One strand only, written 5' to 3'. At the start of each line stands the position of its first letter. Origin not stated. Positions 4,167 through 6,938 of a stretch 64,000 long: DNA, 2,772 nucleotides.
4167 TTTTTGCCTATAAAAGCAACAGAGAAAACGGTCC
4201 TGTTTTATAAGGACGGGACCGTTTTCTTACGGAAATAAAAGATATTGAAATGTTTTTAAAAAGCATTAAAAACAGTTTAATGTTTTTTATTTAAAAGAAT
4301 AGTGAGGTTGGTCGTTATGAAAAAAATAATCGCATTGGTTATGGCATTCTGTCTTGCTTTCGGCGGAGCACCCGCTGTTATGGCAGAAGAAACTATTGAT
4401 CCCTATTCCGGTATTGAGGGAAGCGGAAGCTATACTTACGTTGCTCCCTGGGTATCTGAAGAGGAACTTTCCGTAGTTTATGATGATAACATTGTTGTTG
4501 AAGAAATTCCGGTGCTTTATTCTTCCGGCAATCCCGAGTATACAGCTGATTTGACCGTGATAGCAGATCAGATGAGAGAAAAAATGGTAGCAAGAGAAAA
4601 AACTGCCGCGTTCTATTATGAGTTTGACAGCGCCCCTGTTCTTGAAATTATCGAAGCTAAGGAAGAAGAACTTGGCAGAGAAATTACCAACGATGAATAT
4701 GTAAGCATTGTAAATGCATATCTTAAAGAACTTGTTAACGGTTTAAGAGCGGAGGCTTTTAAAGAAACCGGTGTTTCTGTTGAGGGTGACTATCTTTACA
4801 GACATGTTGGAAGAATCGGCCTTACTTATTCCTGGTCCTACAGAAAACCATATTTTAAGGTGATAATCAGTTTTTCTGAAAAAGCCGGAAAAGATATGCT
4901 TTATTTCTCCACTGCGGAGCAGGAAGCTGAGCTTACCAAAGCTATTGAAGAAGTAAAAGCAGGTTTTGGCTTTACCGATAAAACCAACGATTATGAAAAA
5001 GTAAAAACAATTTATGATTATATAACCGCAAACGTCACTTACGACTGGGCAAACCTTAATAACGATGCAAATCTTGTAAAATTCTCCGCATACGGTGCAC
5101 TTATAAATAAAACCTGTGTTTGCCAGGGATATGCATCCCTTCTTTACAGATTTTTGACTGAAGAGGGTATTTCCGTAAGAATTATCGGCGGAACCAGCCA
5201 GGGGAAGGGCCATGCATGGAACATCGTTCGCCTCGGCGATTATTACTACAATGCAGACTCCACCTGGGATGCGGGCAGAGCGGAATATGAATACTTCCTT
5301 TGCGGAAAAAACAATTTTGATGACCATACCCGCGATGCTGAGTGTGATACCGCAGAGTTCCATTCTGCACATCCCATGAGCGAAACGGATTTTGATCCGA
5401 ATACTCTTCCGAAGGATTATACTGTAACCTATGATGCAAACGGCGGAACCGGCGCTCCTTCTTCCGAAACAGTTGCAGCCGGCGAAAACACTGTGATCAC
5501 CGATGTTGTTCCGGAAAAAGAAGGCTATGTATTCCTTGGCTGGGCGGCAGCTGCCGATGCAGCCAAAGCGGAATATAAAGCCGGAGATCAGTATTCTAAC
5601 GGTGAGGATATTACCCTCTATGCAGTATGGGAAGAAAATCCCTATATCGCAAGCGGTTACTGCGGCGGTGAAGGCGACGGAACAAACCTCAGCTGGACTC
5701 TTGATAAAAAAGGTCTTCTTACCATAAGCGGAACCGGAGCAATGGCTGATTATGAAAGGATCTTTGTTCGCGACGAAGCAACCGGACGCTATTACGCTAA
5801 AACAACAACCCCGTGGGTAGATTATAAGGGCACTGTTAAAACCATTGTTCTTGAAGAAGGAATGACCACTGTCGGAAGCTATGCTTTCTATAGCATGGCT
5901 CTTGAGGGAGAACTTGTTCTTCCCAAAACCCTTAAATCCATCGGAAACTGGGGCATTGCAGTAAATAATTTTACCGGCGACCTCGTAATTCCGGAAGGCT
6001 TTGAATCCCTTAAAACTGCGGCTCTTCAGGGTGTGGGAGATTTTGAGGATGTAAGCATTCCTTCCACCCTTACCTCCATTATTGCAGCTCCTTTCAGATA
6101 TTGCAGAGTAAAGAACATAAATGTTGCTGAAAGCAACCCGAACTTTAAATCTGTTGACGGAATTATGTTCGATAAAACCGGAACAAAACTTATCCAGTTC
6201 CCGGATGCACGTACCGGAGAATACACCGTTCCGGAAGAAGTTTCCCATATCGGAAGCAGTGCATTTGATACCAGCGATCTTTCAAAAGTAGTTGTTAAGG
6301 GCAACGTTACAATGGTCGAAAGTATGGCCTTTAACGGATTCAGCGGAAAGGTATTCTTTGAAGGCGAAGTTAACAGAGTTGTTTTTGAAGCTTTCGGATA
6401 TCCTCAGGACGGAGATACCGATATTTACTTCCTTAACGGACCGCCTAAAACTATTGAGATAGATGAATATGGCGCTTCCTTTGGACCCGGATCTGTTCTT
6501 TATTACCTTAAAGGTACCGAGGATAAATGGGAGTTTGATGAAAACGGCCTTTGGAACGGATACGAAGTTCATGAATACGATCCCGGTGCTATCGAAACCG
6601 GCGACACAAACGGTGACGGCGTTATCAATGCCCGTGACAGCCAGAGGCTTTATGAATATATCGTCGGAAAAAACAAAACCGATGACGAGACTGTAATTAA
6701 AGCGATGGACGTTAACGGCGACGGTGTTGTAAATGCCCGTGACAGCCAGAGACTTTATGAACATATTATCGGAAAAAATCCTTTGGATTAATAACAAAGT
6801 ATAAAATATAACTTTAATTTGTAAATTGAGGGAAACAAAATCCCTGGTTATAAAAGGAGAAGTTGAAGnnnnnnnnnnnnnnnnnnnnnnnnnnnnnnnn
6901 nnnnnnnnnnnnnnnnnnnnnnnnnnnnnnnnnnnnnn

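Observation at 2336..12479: Cohesin-like, sorting-signal-bearing anchor next to three dockerin proteins with adhesin-type rather than enzymatic cargo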

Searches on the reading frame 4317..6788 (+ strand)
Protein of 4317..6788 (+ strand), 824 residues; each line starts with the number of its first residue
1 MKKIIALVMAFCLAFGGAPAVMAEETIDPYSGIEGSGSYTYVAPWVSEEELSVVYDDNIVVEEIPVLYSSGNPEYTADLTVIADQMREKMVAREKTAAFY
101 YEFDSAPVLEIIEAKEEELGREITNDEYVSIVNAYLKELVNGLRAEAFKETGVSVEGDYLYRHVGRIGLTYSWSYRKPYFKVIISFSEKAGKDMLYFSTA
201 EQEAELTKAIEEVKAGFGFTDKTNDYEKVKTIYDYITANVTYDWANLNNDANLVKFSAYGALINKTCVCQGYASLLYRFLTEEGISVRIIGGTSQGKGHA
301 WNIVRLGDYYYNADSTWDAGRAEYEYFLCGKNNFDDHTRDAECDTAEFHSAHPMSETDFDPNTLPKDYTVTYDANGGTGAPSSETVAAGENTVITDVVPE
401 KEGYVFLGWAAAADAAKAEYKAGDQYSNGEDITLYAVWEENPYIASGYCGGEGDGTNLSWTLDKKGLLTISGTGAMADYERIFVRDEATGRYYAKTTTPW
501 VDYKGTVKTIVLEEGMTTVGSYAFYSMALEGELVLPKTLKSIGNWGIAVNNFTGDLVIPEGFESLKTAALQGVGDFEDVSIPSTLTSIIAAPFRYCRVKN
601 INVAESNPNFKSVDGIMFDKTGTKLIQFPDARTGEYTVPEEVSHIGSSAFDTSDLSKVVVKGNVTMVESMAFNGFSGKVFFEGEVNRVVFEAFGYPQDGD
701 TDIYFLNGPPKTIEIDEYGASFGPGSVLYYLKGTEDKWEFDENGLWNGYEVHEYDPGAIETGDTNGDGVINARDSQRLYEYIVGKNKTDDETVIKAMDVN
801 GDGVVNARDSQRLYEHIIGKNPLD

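Call 3: search_protein_families(library=pfam, proteins=[window:4317-6788:+], max_evalue=0.1)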
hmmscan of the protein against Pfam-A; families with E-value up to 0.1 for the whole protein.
window:4317-6788:+ (824 aa): 9 families
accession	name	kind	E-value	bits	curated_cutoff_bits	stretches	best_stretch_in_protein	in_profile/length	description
PF13306.12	LRR_5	-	1.1e-16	61.4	27.7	2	506-610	12-115/127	BspA type Leucine rich repeat region (6 copies)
PF09479.16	Flg_new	-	3.5e-16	59.5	27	1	368-437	1-65/65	Listeria-Bacteroides repeat domain (List_Bact_rpt)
PF00404.24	Dockerin_1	-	2.6e-12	47.2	22.9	1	762-816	2-55/57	Dockerin type I domain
PF01841.26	Transglut_core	-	3.2e-10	40.7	23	1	221-314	10-107/108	Transglutaminase-like superfamily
PF04473.18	DUF553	-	0.0011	18.9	20.5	1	221-314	11-112/140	Transglutaminase-like domain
PF13202.12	EF-hand_5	-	0.0014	18.5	25.9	0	793-806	4-17/25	EF hand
PF13499.12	EF-hand_7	-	0.0026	18.5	30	1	763-806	12-58/67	EF-hand domain pair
PF00036.39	EF-hand_1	-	0.0051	16.7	25.4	0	793-807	5-19/29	EF hand domain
PF18998.6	Flg_new_2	-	0.029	14.8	23.6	1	368-441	1-72/73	Divergent InlB B-repeat domain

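Call 7: search_protein_families(library=ncbifam, proteins=[window:4317-6788:+], max_evalue=0.1)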
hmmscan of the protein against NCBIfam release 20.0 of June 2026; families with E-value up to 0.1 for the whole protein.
window:4317-6788:+ (824 aa): 7 families
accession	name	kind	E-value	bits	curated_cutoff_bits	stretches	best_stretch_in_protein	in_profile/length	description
NF045980.1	MAG6410_fam_LP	equivalog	1.8e-22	79.5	450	1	205-337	146-288/622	MAG6410 family transglutaminase-related lipoprotein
NF047961.1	adhesin_HupY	equivalog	2.5e-07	29.2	1250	2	506-571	210-274/978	leucine-rich repeat adhesin HupY/LrrG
NF033188.1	internalin_H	exception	5.5e-06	25.3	1050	1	353-447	332-419/548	InlH/InlC2 family class 1 internalin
TIGR02543.1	List_Bact_rpt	repeat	3.6e-05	24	20.95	1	399-441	1-43/44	TIGR02543 family repeat protein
NF005155.0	PRK06635.1-4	equivalog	0.0064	15.5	346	1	211-291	300-375/407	aspartate kinase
TIGR03961.1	rSAM_PTO1314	hypoth_equivalog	0.0077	15.6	306.05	1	705-755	243-293/332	PTO1314 family radical SAM protein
NF041410.1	XopAW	subfamily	0.011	15.6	120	1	763-809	113-157/235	XopAW family type III secretion system calcium-binding effector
